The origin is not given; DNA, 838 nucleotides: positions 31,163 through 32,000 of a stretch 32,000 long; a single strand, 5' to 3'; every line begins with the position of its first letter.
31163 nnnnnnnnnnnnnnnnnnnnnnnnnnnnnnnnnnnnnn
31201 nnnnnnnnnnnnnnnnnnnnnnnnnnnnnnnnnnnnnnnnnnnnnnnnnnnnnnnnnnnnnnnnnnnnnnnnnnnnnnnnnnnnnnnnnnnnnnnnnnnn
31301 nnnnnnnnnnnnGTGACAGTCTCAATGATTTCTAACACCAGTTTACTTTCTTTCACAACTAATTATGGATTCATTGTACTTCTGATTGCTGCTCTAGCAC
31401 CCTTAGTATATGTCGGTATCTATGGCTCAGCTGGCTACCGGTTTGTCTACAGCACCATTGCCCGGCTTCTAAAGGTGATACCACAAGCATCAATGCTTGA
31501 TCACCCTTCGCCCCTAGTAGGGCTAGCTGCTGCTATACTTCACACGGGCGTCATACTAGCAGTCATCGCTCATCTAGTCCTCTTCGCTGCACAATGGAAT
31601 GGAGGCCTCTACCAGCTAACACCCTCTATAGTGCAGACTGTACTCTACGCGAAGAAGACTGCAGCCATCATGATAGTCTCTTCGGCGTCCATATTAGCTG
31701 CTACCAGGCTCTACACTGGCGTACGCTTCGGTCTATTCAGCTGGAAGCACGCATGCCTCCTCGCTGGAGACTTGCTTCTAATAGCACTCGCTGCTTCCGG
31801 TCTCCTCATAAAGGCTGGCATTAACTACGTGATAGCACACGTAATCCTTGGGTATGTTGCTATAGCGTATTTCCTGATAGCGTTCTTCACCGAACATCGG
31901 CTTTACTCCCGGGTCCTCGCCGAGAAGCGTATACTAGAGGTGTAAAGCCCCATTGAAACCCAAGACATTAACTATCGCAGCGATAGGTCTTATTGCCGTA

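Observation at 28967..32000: HdrD/DsrK-like Fe-S protein facing a divergent cluster of PDO-like, TusA-like and NarI/DsrM-like cytochrome b genes: a candidate quinone-linked thiol/persulfide relay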

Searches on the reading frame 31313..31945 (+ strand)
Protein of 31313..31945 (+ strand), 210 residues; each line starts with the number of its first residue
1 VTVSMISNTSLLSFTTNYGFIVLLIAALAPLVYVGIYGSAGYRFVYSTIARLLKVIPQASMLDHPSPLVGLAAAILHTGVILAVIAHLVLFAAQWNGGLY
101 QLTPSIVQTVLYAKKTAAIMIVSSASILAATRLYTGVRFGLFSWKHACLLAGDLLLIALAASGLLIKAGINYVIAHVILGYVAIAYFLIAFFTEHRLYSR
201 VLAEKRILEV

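Call 3: search_protein_families(library=pfam, proteins=[window:31313-31945:+], max_evalue=1)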
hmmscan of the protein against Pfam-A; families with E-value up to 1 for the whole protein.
window:31313-31945:+ (210 aa): 0 families

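Call 4: search_protein_families(library=ncbifam, proteins=[window:31313-31945:+], max_evalue=1)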
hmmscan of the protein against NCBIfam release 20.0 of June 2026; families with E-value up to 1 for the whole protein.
window:31313-31945:+ (210 aa): 1 family
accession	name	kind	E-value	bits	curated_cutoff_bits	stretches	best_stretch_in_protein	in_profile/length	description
NF007774.0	PRK10461.1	equivalog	0.19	10.6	498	1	74-124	280-330/351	FAD:protein FMN transferase ApbE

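Call 6: find_encoding_contigs(protein=window:31313-31945:+, flank=10000, max_places=6)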
Protein window:31313-31945:+ (210 aa): 1 contig read that carries it; 1 place shown.
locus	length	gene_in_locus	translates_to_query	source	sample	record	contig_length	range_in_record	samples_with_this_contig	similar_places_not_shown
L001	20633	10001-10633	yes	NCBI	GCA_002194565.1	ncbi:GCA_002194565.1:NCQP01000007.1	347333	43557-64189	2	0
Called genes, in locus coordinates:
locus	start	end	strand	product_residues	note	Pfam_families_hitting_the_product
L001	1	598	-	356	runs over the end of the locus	PF01118:Semialdhyde_dh, PF02774:Semialdhyde_dhC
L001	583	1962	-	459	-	PF00696:AA_kinase, PF13840:ACT_7 (weak), PF22468:ACT_9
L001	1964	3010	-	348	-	PF00742:Homoserine_dh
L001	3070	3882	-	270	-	PF08745:PIN_5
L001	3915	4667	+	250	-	-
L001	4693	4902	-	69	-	-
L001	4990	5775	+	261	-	PF01814:Hemerythrin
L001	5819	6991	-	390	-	PF09414:RNA_ligase, PF18330:Lig_C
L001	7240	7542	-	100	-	PF23025:YbjQ_2, PF01906:YbjQ_1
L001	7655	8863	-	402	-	PF02754:CCG (faint), PF13183:Fer4_8, PF13534:Fer4_17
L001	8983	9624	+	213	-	-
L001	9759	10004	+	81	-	-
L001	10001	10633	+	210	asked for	-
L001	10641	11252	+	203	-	-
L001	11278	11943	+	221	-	PF07332:Phage_holin_3_6 (weak)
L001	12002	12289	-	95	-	PF14076:DUF4258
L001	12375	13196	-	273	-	PF00106:adh_short, PF01370:Epimerase (weak), PF08659:KR, PF13561:adh_short_C2, PF23441:SDR (weak)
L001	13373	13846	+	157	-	PF04307:YdjM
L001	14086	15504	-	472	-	PF12797:Fer4_2 (faint), PF00037:Fer4 (faint), PF13183:Fer4_8, PF13237:Fer4_10 (weak), PF13534:Fer4_17, PF02754:CCG (faint)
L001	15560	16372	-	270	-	-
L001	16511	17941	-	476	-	PF01058:Oxidored_q6, PF14720:NiFe_hyd_SSU_C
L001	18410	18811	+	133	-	-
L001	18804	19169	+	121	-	-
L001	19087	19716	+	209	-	-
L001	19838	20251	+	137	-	-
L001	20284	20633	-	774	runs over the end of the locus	PF00708:Acylphosphatase, PF07503:zf-HYPF, PF01300:Sua5_yciO_yrdC, PF17788:HypF_C, PF22521:HypF_C_2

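Call 10: find_homologous_proteins(query=window:31313-31945:+, max_evalue=0.001)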
Query window:31313-31945:+ (210 aa): 6 proteins with E <= 0.001 among 3015 candidates.
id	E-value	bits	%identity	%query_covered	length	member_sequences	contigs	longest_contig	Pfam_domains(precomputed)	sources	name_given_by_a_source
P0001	1.4e-119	415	100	98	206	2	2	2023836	-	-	-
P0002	7.4e-109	380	91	98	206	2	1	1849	-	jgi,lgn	-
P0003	2.0e-108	379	89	98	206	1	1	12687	-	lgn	-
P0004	2.0e-105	369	88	98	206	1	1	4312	-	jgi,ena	-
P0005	5.3e-63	231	52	98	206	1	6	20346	-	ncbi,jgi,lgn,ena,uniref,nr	ncbi:MAG TPA: hypothetical protein EYH50_02090 [Pyrodictium delaneyi]|uniref:Uncharacterized protein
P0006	1.5e-58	216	53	98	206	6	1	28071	-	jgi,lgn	-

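Call 11: search_protein_families(library=pfam, proteins=[L001:10641-11252:+, L001:11281-11943:+, L001:14086-15504:-, L001:15560-16372:-, L001:16511-17941:-, L001:3915-4667:+], max_evalue=1)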
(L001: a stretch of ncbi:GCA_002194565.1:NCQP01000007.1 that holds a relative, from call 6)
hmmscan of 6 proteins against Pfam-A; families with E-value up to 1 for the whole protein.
L001:10641-11252:+ (203 aa): 2 families
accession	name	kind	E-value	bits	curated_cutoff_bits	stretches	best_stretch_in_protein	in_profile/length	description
PF10128.15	OpcA_G6PD_assem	-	0.22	12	27.9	0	126-149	55-78/118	Glucose-6-phosphate dehydrogenase subunit N-terminal domain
PF18086.7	PPIP5K2_N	-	0.27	11.8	35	1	65-89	39-63/90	Diphosphoinositol pentakisphosphate kinase 2 N-terminal domain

L001:11281-11943:+ (220 aa): 1 family
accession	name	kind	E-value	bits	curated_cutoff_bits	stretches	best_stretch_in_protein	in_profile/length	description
PF07332.16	Phage_holin_3_6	-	1.7e-05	25.3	28.4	1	29-100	21-93/116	Putative Actinobacterial Holin-X, holin superfamily III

L001:14086-15504:- (472 aa): 18 families
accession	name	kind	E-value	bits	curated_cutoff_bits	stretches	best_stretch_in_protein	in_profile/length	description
PF13183.11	Fer4_8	-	9e-11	42.6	27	1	50-135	2-68/68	4Fe-4S dicluster domain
PF02754.22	CCG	-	3.3e-09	37.2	20.6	2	330-389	1-57/85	Cysteine-rich domain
PF13534.11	Fer4_17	-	1.1e-08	35.9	22.2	1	52-136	1-61/61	4Fe-4S dicluster domain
PF13237.11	Fer4_10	-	1.8e-07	31.4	25.5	1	51-132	7-53/53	4Fe-4S dicluster domain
PF00037.32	Fer4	-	2e-05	24.6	21.1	2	51-65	6-20/24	4Fe-4S binding domain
PF12797.12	Fer4_2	-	2.3e-05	24.5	24.5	2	49-65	6-22/22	4Fe-4S binding domain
PF12800.12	Fer4_4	-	2.6e-05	24.6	24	2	51-66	2-17/17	4Fe-4S binding domain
PF13187.11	Fer4_9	-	3.7e-05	24.1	27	3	52-134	1-50/52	4Fe-4S dicluster domain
PF12837.12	Fer4_6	-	4.7e-05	23.6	25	2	120-134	8-22/24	4Fe-4S binding domain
PF12838.12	Fer4_7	-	6.3e-05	23.8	27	2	52-135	1-52/52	4Fe-4S dicluster domain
PF25160.1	LdpA_Fe-S-bd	-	0.00012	22.2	27.6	1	49-69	24-44/49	LdpA Fe-S cluster-binding domain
PF14697.11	Fer4_21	-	0.00036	21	35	1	50-65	38-53/59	4Fe-4S dicluster domain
PF13746.11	Fer4_18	-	0.0012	19.5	27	1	108-136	49-76/114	4Fe-4S dicluster domain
PF13484.11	Fer4_16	-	0.0019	19.4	30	1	52-133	1-65/66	4Fe-4S double cluster binding domain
PF12798.12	Fer4_3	-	0.004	18.3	27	2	121-135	1-15/15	4Fe-4S binding domain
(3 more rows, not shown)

L001:15560-16372:- (270 aa): 0 families

L001:16511-17941:- (476 aa): 3 families
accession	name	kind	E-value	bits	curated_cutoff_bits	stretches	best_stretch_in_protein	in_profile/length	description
PF14720.11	NiFe_hyd_SSU_C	-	8.7e-24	84.1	27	1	346-426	1-80/80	NiFe/NiFeSe hydrogenase small subunit C-terminal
PF01058.29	Oxidored_q6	-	1.8e-11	44.3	27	1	146-321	35-126/128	NADH ubiquinone oxidoreductase, 20 Kd subunit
PF10518.14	TAT_signal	-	0.027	14.9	22.7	1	3-17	1-15/21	TAT (twin-arginine translocation) pathway signal sequence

L001:3915-4667:+ (250 aa): 2 families
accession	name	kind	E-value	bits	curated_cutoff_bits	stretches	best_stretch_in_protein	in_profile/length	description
PF09835.14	DUF2062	-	0.029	14.8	27.4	1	52-164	56-143/147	Uncharacterized protein conserved in bacteria (DUF2062)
PF19764.4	DUF6251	-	0.27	11.5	26.5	1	14-54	58-97/126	Family of unknown function (DUF6251)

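Call 12: find_encoding_contigs(protein=P0005, flank=8000, max_places=3)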
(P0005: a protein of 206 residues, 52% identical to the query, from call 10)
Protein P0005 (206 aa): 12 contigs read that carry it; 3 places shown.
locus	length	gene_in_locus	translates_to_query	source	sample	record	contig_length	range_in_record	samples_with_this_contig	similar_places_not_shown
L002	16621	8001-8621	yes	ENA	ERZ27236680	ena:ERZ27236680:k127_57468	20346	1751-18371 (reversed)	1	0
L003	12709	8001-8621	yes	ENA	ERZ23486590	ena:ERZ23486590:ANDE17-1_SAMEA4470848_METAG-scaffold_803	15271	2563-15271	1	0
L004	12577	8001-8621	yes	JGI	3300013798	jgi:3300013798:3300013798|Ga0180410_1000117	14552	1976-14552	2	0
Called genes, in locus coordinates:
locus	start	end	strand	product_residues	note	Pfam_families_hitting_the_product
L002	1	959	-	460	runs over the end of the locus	PF00696:AA_kinase, PF13840:ACT_7 (weak), PF22468:ACT_9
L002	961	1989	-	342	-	PF00742:Homoserine_dh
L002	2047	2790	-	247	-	PF08745:PIN_5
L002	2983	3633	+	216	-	-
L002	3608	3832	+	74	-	-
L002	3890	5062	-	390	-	PF09414:RNA_ligase, PF18330:Lig_C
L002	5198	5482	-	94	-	PF23025:YbjQ_2 (weak), PF01906:YbjQ_1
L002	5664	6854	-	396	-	PF02754:CCG (faint), PF13183:Fer4_8, PF13187:Fer4_9 (faint), PF13534:Fer4_17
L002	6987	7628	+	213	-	-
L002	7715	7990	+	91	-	-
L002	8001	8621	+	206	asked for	-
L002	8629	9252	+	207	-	-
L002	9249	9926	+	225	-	-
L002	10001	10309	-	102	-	PF14076:DUF4258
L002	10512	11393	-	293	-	PF00106:adh_short, PF01370:Epimerase (faint), PF08659:KR, PF13561:adh_short_C2, PF23441:SDR (weak)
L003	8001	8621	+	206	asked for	-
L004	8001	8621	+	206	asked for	-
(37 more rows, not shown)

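Call 13: find_encoding_contigs(protein=P0006, flank=8000, max_places=3)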
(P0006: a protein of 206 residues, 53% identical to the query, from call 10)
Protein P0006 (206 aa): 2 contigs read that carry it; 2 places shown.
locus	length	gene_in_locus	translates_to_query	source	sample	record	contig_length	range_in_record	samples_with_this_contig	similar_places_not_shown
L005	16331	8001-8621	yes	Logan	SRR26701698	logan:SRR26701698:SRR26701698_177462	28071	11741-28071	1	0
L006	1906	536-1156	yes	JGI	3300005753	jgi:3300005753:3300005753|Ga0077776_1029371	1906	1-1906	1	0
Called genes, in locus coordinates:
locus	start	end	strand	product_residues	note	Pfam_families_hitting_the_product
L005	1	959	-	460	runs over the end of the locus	PF00696:AA_kinase, PF13840:ACT_7 (weak), PF22468:ACT_9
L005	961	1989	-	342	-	PF00742:Homoserine_dh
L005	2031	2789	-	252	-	PF08745:PIN_5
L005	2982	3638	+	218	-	-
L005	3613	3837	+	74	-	-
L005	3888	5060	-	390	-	PF09414:RNA_ligase, PF18330:Lig_C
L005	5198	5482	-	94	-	PF23025:YbjQ_2 (weak), PF01906:YbjQ_1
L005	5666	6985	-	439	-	PF02754:CCG (faint), PF13187:Fer4_9 (weak), PF12838:Fer4_7 (weak), PF13183:Fer4_8, PF13534:Fer4_17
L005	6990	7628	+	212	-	-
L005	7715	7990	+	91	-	-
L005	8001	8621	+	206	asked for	-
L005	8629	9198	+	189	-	-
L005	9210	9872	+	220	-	-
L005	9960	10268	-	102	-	PF14076:DUF4258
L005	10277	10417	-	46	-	-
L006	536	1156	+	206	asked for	-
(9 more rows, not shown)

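Call 23: predict_structure(alignment_id=A1)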
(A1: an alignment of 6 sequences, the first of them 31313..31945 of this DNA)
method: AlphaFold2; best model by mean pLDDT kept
length: 210 residues; sequences in the alignment: 6
mean_pLDDT: 63.3   pTM: 0.57
mean pLDDT of the five models: 63.3, 61.3, 57.8, 54.6, 50.0
residues with pLDDT >= 90: 0; 70-90: 83; 50-70: 77; < 50: 50
segments of 3 or more residues with pLDDT < 50: 1-25, 56-64, 195-204, 206-210
pLDDT, mean of each block of 10 residues (from residue 1): 41 39 50 62 62 50 53 73 78 72 76 79 77 68 73 80 67 66 69 51 44
secondary structure, 60 per line:
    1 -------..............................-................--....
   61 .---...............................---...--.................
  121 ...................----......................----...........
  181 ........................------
elements in order: H8-37 H39-54 H57-61 H65-95 H104-139 H144-165 H170-204

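Call 27: fold_search(model_id=the predicted structure, library=pdb)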
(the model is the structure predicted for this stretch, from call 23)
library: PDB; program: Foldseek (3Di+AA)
matches with E <= 10: 214; with E <= 0.001: 0
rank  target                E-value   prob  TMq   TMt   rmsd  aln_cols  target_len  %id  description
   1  9l76_A                2.6e-01  0.47  0.25  0.13  11.9       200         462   12  Structures and mechanism of the nicotinamide nucleotide transhydrogenase from E. coli (released 2026-01-07)
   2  2bl2_A                9.9e-01  0.15  0.20  0.24  14.0       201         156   12  The membrane rotor of the V-type ATPase from Enterococcus hirae (released 2005-04-05)
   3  6eid_A                1.2e+00  0.44  0.27  0.24  17.0       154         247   13  Crystal structure of wild-type Channelrhodopsin 2 (released 2017-12-06)
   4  4o93_B                1.2e+00  0.18  0.24  0.20  12.9       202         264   14  Crystal structure of Thermus thermophilis transhydrogeanse domain II dimer (released 2014-12-31)
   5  4tvq_B                1.7e+00  0.09  0.20  0.21  19.7       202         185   12  CCM3 in complex with CCM2 LD-like motif (released 2015-03-25)
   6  7bmh_B                2.0e+00  0.30  0.25  0.22  18.0       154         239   12  Crystal structure of a light-driven proton pump LR (Mac) from Leptosphaeria maculans (released 2021-07-07)
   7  7o3v_J                2.0e+00  0.10  0.21  0.18  21.6       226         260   14  Stalk complex structure (TrwJ/VirB5-TrwI/VirB6) from the fully-assembled R388 type IV secretion system determined by c (released 2022-06-22)
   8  6csn                  2.1e+00  0.21  0.28  0.21  19.0       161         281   14  Crystal structure of the designed light-gated anion channel iC++ at pH8.5 (released 2018-09-05)
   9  3gm1_B                2.2e+00  0.18  0.24  0.30   7.2       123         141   12  Crystal Structure of the Focal Adhesion Targeting (FAT) Domain of Pyk2 in Complex with Paxillin LD4 Motif-Derived Pept (released 2009-05-05)
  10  5w93_A                2.5e+00  0.25  0.29  0.41   7.1       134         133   16  p130Cas complex with paxillin LD1 (released 2017-09-06)
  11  6bzo_F                2.5e+00  0.25  0.30  0.20  13.7       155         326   10  Mtb RNAP Holo/RbpA/Fidaxomicin/upstream fork DNA (released 2018-03-28)
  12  9izg_R                2.5e+00  0.12  0.21  0.16   9.6       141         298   13  Cryo-EM structure of LPA1-Gq complex with LPA (released 2025-01-01)
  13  4jr8                  2.5e+00  0.09  0.19  0.18  18.2       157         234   15  Crystal structure of cruxrhodopsin-3 from Haloarcula vallismortis at 2.3 angstrom resolution (released 2014-03-26)
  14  2q13                  2.5e+00  0.07  0.17  0.11  28.5       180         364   12  Crystal structure of BAR-PH domain of APPL1 (released 2007-08-14)
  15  1x90_A                2.6e+00  0.13  0.20  0.26  11.7       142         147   16  Crystal structure of mutant form B of a pectin methylesterase inhibitor from Arabidopsis (released 2004-12-28)
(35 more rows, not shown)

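Call 28: search_protein_representatives(alignment_id=A1)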
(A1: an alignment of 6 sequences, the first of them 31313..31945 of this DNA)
Query: 6 sequences, 206 profile positions. Proteins with E-value up to 0.001 (for the whole library): 2; up to 1e-10: 2; up to 1e-30: 1. The best 2 are listed.
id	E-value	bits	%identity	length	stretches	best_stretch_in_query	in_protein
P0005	8.0e-104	362.5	-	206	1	1-206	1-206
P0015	1.8e-28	116.4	-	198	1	13-206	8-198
